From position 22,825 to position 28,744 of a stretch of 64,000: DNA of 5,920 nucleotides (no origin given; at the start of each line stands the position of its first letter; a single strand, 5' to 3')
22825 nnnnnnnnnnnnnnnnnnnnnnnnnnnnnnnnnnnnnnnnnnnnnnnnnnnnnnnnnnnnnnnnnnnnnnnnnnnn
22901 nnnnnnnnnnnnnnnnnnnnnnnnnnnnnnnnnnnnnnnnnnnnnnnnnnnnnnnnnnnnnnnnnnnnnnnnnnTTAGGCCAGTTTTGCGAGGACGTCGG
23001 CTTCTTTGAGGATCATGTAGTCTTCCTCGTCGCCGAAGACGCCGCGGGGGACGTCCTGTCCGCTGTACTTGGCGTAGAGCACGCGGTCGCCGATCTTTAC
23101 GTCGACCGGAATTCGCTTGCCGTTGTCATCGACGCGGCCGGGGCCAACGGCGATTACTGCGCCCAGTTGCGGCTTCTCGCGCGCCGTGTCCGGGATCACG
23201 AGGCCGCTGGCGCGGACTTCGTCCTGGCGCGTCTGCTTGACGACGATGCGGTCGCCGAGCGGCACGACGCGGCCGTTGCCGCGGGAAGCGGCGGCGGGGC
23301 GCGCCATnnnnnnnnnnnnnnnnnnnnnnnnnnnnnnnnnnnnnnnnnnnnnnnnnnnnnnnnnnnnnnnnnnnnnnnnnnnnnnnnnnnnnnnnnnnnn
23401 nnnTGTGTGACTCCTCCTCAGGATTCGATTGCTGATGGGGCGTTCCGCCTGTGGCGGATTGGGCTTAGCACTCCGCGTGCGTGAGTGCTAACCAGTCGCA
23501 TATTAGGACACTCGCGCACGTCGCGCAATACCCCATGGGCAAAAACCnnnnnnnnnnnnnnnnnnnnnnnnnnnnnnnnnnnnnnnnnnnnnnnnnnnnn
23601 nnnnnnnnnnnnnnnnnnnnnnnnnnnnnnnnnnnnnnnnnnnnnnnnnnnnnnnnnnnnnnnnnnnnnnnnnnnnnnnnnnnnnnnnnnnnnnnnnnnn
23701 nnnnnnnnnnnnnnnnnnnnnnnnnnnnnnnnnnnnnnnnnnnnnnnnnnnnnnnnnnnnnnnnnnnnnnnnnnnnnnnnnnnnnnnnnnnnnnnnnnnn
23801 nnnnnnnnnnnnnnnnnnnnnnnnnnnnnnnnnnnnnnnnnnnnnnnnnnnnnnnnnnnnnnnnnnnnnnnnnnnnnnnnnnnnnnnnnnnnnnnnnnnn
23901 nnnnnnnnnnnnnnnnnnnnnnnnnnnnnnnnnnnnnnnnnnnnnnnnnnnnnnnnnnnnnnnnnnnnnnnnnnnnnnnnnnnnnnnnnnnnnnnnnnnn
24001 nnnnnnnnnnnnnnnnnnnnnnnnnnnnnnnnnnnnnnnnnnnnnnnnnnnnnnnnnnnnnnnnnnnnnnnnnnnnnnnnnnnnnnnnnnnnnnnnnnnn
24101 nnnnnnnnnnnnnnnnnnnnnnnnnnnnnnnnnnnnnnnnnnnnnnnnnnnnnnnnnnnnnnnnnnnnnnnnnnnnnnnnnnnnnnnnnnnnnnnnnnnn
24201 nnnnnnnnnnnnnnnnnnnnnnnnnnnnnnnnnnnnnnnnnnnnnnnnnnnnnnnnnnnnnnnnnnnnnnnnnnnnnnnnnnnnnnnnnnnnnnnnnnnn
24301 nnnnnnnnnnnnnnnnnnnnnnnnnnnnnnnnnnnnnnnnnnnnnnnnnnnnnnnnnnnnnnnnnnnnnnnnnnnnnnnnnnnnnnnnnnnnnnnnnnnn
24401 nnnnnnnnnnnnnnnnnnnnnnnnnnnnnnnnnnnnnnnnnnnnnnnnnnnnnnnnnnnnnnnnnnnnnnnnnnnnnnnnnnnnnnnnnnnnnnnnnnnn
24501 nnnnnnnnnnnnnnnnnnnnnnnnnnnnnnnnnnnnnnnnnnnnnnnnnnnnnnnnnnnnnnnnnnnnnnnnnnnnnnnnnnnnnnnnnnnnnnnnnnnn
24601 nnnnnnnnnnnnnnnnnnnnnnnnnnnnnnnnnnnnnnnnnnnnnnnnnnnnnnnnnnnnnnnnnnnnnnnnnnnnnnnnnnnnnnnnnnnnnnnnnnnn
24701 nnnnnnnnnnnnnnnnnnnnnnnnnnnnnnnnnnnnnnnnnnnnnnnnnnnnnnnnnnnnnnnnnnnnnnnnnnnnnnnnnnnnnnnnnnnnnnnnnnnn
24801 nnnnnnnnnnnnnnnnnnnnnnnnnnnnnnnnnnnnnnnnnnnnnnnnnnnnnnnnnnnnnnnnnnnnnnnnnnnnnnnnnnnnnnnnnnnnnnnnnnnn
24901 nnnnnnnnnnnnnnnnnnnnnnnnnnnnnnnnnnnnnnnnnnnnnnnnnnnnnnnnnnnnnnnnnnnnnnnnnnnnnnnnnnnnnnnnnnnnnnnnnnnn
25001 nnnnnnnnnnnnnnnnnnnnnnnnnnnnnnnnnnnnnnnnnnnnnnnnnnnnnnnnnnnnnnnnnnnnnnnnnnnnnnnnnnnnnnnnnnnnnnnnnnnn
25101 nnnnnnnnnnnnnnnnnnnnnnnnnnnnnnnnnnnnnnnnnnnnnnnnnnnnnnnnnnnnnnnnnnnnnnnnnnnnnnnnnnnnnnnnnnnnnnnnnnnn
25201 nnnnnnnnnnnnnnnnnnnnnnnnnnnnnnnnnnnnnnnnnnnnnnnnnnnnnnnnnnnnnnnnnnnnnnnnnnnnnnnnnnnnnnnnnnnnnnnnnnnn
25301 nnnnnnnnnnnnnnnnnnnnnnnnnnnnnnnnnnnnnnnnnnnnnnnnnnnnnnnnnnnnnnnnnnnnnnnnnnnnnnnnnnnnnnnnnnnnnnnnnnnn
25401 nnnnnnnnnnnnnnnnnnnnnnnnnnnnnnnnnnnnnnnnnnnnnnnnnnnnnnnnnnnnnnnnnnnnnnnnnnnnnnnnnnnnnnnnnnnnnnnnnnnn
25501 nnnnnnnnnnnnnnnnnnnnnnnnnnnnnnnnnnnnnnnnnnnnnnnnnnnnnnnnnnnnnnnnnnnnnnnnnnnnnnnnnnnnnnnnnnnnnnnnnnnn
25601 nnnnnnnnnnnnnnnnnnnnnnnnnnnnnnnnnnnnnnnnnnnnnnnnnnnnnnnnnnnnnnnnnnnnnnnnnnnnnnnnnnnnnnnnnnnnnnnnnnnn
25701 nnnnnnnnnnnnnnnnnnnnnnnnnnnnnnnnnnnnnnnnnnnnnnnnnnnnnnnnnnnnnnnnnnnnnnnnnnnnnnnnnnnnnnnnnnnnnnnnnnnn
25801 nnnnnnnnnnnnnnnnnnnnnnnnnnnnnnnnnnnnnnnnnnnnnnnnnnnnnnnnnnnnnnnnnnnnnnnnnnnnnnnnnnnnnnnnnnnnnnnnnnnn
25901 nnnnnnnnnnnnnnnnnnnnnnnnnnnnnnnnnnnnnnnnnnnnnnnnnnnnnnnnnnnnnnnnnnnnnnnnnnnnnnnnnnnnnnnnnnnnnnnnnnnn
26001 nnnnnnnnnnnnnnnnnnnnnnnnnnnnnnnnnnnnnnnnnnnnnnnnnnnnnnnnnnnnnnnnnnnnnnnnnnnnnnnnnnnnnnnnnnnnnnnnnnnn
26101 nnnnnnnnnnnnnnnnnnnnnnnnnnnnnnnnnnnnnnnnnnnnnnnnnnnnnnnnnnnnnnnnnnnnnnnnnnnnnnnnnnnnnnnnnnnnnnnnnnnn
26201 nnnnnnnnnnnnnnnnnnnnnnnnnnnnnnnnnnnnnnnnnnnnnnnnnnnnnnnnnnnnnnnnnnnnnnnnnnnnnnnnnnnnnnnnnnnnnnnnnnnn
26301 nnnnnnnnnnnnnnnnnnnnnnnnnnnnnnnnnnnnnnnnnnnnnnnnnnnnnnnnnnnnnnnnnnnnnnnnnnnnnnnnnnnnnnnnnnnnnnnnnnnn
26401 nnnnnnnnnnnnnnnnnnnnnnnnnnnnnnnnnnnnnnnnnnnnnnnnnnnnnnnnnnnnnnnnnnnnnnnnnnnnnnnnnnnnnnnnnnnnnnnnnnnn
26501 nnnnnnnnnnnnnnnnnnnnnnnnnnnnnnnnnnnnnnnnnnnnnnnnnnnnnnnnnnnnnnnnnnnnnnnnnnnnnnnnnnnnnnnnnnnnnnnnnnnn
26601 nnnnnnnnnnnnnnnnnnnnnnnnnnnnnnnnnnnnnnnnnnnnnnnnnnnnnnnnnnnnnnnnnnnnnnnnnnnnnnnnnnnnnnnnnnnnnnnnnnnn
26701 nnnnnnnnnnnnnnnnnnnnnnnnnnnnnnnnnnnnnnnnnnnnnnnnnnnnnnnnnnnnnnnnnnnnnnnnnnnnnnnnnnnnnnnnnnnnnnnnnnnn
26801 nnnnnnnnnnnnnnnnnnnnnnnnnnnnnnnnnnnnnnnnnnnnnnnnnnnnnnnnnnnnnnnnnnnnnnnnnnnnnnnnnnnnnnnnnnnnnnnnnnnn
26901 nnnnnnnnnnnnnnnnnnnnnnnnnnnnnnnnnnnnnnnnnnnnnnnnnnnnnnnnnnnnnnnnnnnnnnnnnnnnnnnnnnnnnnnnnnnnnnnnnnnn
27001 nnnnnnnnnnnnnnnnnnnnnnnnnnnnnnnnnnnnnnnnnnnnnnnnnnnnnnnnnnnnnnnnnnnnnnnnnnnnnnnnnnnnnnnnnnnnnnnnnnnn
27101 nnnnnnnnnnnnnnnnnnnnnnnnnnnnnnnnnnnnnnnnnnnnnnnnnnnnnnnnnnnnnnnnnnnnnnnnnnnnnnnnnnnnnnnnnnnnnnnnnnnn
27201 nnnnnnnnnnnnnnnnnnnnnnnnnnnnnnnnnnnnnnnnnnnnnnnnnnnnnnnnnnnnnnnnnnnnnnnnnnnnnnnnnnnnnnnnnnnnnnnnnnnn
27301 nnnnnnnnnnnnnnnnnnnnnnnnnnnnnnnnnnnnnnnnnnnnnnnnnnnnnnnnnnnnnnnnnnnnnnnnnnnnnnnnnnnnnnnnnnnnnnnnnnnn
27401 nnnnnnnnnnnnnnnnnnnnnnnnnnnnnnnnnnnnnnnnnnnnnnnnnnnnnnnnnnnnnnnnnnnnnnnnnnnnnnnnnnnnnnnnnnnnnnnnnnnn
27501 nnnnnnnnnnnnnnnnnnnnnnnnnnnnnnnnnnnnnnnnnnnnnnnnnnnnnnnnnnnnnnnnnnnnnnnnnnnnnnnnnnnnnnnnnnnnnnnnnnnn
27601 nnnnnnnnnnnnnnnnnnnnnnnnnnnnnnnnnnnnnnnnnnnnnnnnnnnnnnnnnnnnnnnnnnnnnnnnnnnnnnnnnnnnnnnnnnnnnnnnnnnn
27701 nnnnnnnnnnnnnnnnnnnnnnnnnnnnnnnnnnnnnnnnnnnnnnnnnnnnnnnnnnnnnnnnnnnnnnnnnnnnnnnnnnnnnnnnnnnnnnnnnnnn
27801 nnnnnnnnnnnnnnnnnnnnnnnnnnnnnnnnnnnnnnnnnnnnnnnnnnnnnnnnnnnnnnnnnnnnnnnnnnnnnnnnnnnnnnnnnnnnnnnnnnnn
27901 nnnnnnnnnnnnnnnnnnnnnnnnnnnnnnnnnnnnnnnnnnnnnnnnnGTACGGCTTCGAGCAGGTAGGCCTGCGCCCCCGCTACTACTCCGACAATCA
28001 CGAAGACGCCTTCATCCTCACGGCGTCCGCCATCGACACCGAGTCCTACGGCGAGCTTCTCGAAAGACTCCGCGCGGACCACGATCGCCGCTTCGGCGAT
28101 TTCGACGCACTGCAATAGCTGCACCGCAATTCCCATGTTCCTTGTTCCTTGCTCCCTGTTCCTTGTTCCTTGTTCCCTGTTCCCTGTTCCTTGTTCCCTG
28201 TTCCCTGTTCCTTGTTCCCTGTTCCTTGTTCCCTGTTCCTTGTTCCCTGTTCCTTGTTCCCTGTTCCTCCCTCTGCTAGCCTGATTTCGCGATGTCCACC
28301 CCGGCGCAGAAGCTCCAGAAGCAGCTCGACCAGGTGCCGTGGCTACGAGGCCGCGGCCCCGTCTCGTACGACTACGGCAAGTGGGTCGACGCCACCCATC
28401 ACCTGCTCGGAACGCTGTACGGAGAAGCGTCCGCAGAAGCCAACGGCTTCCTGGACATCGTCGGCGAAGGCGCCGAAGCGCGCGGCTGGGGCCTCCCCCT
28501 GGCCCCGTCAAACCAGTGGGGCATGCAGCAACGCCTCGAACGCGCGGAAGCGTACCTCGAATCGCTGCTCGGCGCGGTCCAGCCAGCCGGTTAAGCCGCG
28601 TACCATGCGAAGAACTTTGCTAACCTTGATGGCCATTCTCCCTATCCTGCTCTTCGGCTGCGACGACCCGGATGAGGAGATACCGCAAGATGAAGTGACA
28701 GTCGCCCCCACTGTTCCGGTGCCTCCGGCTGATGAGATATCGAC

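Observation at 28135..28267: Perfect 19-copy heptad array (GGAACAR)19, part of a wider GGAAC period-7 RNA motif family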

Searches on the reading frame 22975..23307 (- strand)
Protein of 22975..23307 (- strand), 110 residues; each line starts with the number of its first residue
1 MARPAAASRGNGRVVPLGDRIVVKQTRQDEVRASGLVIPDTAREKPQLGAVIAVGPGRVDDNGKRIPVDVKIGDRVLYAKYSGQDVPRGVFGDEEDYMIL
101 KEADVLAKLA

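Call 50: find_encoding_contigs(protein=window:22975-23307:-, flank=3000, max_places=10)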
Protein window:22975-23307:- (110 aa): 3 contigs read that carry it; 1 place shown.
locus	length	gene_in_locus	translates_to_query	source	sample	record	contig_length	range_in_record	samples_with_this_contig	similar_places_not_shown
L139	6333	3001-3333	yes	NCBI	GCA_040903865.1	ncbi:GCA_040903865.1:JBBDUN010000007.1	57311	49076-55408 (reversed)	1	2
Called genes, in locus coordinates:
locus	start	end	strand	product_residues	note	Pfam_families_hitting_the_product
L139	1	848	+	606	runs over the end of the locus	PF00664:ABC_membrane, PF00005:ABC_tran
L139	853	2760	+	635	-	PF00664:ABC_membrane, PF00005:ABC_tran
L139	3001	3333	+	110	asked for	PF00166:Cpn10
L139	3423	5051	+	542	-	PF00118:Cpn60_TCP1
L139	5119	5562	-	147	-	-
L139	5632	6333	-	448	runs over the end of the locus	PF12697:Abhydrolase_6, PF00561:Abhydrolase_1 (faint), PF00211:Guanylate_cyc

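Call 52: find_related_loci(query=window:22975-23307:-, collection=metagenome_contigs, flank=10000)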
Query window:22975-23307:- (110 aa) in metagenome_contigs; peptide patterns used: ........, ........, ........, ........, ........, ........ (x = any residue, [..] = any of these).
600 stretches matched a pattern (row limit reached: there are more); 150 encode a relative of the query (tblastn E <= 1e-3); the best 80 are kept; 80 distinct loci.
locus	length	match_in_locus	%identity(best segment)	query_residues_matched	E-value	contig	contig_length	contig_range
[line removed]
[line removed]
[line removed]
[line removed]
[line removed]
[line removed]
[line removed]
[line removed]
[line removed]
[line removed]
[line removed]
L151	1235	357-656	77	11-109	9e-52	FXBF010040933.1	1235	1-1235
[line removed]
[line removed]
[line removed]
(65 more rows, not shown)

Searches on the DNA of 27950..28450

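Call 57: search_rna_families(source=window, start=27950, end=28450, threshold=evalue, max_evalue=10)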
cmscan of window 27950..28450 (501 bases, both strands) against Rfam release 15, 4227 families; matches with E-value up to 10: 1.
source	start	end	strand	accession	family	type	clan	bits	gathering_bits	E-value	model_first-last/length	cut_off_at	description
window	28336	28357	+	RF03024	Rothia-sucC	Cis-reg;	-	14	64.5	6.1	18-39/59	no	Rothia-sucC RNA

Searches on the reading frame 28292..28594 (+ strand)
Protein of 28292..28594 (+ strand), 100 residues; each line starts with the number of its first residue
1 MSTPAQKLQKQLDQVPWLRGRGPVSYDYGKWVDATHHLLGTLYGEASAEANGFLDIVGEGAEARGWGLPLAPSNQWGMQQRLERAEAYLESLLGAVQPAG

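Call 17: find_encoding_contigs(protein=window:28292-28594:+, flank=10000, max_places=10)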
Protein window:28292-28594:+ (100 aa): 4 contigs read that carry it; 3 places shown.
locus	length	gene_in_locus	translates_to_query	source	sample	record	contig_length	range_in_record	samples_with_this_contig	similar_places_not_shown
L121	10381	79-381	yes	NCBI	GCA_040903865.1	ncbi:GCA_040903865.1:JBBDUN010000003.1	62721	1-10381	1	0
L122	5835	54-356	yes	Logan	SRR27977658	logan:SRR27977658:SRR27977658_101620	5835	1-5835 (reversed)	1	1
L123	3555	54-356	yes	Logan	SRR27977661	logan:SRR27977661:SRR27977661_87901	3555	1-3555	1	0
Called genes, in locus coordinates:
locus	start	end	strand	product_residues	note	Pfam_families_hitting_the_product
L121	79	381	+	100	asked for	-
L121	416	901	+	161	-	-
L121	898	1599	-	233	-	PF13189:Cytidylate_kin2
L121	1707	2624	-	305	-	-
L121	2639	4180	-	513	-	PF13473:Cupredoxin_1, PF00127:Copper-bind (weak)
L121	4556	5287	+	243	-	PF06557:DUF1122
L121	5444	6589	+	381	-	PF01950:FBPase_3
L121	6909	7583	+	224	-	-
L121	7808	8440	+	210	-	PF01725:Ham1p_like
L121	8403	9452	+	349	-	PF04055:Radical_SAM, PF06463:Mob_synth_C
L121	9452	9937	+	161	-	PF01967:MoaC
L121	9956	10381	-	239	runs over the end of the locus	PF01479:S4, PF00849:PseudoU_synth_2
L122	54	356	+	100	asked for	-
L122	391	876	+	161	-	-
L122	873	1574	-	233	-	PF13189:Cytidylate_kin2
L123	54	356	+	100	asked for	-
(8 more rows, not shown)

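Call 21: search_protein_families(library=pfam, proteins=[window:28292-28594:+])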
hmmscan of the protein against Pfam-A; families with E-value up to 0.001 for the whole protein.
window:28292-28594:+ (100 aa): 0 families

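Call 29: find_homologous_proteins(query=window:28292-28594:+, max_evalue=0.001)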
Query window:28292-28594:+ (100 aa): 398 proteins with E <= 0.001 among 427 candidates; the best 120 are listed.
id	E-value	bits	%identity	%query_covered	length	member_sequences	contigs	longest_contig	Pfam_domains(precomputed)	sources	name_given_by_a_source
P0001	4.0e-61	221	100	100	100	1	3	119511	-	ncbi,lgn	ncbi:MAG: hypothetical protein WD904_00535 [Dehalococcoidia bacterium]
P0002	1.5e-57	210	96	99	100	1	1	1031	-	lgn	-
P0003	5.3e-50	186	86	95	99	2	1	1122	-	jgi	jgi:hypothetical protein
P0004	1.7e-49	184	85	100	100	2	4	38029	-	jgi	jgi:hypothetical protein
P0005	1.3e-48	181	86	99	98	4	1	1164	-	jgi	jgi:hypothetical protein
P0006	4.5e-48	180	82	95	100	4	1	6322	-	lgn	-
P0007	6.1e-48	179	83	99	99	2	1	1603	-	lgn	-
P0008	6.7e-48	179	84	95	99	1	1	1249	-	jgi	jgi:hypothetical protein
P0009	9.9e-48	178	83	95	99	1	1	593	-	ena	-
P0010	2.8e-47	177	84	95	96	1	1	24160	-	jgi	jgi:hypothetical protein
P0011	4.8e-47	176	82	95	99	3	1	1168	-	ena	-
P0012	8.4e-47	175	78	100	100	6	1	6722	-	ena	-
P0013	1.0e-46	175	80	100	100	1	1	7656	-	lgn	-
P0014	1.1e-46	175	81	95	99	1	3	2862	-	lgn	-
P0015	1.8e-46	174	79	99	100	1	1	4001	-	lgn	-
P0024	5.0e-46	173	81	93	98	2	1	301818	-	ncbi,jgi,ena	-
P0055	2.1e-44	168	78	97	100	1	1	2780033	-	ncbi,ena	-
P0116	1.7e-42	162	76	96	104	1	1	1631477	-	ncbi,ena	-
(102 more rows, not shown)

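Call 30: find_encoding_contigs(protein=P0055, flank=10000, max_places=3)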
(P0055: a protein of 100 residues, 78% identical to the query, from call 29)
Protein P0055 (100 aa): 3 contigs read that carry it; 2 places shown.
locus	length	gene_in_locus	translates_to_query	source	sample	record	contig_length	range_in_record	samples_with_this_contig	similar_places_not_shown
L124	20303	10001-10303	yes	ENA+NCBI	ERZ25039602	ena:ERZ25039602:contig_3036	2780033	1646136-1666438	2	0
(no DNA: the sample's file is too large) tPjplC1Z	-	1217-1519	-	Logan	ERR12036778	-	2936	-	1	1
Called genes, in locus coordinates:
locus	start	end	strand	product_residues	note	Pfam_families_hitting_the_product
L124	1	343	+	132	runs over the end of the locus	-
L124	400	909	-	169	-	-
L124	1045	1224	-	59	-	PF11578:DUF3237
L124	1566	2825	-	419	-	PF01979:Amidohydro_1, PF07969:Amidohydro_3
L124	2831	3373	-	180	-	-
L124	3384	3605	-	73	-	PF15919:HicB_lk_antitox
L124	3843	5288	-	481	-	PF14691:Fer4_20, PF00070:Pyr_redox (faint), PF07992:Pyr_redox_2, PF13241:NAD_binding_7 (faint), PF13450:NAD_binding_8 (weak), PF13738:Pyr_redox_3 (faint)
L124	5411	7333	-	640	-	PF00664:ABC_membrane, PF00005:ABC_tran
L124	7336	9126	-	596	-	PF00664:ABC_membrane, PF00005:ABC_tran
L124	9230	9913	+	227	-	PF00583:Acetyltransf_1, PF13673:Acetyltransf_10 (weak), PF13508:Acetyltransf_7, PF08445:FR47 (faint)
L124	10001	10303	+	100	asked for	-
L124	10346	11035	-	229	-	PF13189:Cytidylate_kin2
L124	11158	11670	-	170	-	-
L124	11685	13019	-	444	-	PF00127:Copper-bind (faint), PF13473:Cupredoxin_1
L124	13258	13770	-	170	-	PF02502:LacAB_rpiB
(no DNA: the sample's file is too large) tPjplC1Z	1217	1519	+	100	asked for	-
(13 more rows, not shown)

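Call 31: find_encoding_contigs(protein=P0116, flank=10000, max_places=3)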
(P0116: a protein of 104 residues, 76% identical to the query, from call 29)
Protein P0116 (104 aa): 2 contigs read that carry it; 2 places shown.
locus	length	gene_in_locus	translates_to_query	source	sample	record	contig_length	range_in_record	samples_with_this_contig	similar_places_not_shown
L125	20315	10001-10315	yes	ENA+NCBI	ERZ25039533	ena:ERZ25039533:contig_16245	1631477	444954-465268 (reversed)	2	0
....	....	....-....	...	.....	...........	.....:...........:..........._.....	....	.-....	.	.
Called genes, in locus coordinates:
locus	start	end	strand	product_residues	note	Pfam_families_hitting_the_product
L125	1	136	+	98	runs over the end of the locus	PF00106:adh_short, PF13561:adh_short_C2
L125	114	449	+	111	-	PF00106:adh_short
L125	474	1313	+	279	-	PF00106:adh_short, PF08659:KR, PF23441:SDR (weak), PF13561:adh_short_C2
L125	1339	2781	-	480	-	PF14691:Fer4_20, PF00070:Pyr_redox (faint), PF07992:Pyr_redox_2, PF13241:NAD_binding_7 (faint), PF13450:NAD_binding_8, PF13738:Pyr_redox_3 (faint)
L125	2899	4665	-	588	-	PF13400:Tad, PF00092:VWA (faint)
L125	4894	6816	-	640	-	PF00664:ABC_membrane, PF00005:ABC_tran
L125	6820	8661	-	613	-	PF00664:ABC_membrane, PF00005:ABC_tran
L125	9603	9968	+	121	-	PF00903:Glyoxalase, PF22677:Ble-like_N (weak)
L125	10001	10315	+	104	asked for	-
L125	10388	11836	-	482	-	PF13473:Cupredoxin_1 (faint)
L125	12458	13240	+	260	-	PF06557:DUF1122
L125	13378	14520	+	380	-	PF01950:FBPase_3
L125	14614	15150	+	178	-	-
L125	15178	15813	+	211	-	PF01725:Ham1p_like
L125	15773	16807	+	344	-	PF04055:Radical_SAM, PF06463:Mob_synth_C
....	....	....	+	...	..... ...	-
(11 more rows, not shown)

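Call 32: find_encoding_contigs(protein=P0024, flank=10000, max_places=3)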
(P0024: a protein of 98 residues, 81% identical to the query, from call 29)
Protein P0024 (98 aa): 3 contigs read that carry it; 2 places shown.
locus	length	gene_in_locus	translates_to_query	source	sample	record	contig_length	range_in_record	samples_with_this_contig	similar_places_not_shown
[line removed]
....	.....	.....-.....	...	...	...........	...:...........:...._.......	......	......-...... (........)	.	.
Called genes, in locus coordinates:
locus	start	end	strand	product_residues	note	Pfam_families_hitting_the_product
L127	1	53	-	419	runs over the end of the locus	PF01979:Amidohydro_1, PF07969:Amidohydro_3 (weak)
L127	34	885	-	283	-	PF04480:DUF559, PF18741:MTES_1575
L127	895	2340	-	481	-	PF14691:Fer4_20, PF07992:Pyr_redox_2, PF13241:NAD_binding_7 (faint), PF13450:NAD_binding_8 (weak), PF13738:Pyr_redox_3 (faint), PF00070:Pyr_redox (weak)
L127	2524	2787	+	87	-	PF04014:MazE_antitoxin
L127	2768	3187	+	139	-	PF01850:PIN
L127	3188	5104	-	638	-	PF00664:ABC_membrane, PF00005:ABC_tran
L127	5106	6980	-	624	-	PF00664:ABC_membrane, PF00005:ABC_tran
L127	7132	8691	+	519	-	PF27448:Rph_4th, PF00391:PEP-utilizers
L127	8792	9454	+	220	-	PF00583:Acetyltransf_1, PF13673:Acetyltransf_10, PF13508:Acetyltransf_7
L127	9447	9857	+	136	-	PF00903:Glyoxalase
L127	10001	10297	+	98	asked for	-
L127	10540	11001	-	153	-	-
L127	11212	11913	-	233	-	PF13189:Cytidylate_kin2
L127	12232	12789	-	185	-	-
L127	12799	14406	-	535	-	PF13473:Cupredoxin_1, PF00127:Copper-bind (weak)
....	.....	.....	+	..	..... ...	-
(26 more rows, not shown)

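Call 33: find_encoding_contigs(protein=P0004, flank=10000, max_places=4)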
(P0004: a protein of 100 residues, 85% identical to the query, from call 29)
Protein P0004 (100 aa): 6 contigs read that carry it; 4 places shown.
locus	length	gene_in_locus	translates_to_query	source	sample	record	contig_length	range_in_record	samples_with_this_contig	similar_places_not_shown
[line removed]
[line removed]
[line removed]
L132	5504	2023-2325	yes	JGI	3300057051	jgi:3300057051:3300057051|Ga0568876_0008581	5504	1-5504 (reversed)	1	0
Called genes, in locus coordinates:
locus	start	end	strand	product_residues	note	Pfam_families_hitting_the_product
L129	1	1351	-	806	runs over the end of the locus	PF01138:RNase_PH, PF03725:RNase_PH_C, PF03726:PNPase, PF01138:RNase_PH, PF00013:KH_1, PF00575:S1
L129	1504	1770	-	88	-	PF00312:Ribosomal_S15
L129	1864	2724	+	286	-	PF02645:DegV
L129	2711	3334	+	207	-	PF06414:Zeta_toxin (weak), PF08433:KTI12, PF13671:AAA_33, PF13207:AAA_17 (faint), PF13238:AAA_18 (weak)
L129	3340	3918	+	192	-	PF11303:DUF3105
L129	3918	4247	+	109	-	PF14114:DUF4286 (weak)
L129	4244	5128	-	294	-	PF14378:PAP2_3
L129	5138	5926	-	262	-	PF14378:PAP2_3, PF01569:PAP2 (weak)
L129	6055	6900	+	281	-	PF06426:SATase_N (weak), PF25087:GMPPB_C (faint), PF00132:Hexapep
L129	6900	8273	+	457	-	PF01406:tRNA-synt_1e, PF01921:tRNA-synt_1f (faint), PF09334:tRNA-synt_1g, PF00133:tRNA-synt_1, PF09334:tRNA-synt_1g (weak), PF09190:DALR_2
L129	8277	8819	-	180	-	PF13473:Cupredoxin_1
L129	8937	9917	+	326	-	PF13384:HTH_23 (weak), PF13518:HTH_28, PF13551:HTH_29, PF13565:HTH_32, PF00665:rve, PF13683:rve_3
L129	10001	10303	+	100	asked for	-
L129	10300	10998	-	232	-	PF13189:Cytidylate_kin2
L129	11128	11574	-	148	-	?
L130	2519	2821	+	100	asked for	-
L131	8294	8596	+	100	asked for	-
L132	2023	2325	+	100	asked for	-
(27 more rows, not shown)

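Call 44: find_encoding_contigs(protein=P0002, flank=10000, max_places=4)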
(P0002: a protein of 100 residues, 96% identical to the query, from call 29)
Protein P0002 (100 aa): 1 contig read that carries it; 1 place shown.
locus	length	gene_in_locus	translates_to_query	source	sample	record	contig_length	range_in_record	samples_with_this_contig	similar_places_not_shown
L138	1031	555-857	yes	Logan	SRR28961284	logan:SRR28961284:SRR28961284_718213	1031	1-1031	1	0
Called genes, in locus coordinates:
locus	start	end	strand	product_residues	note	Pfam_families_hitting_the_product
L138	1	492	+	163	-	?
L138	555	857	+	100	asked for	-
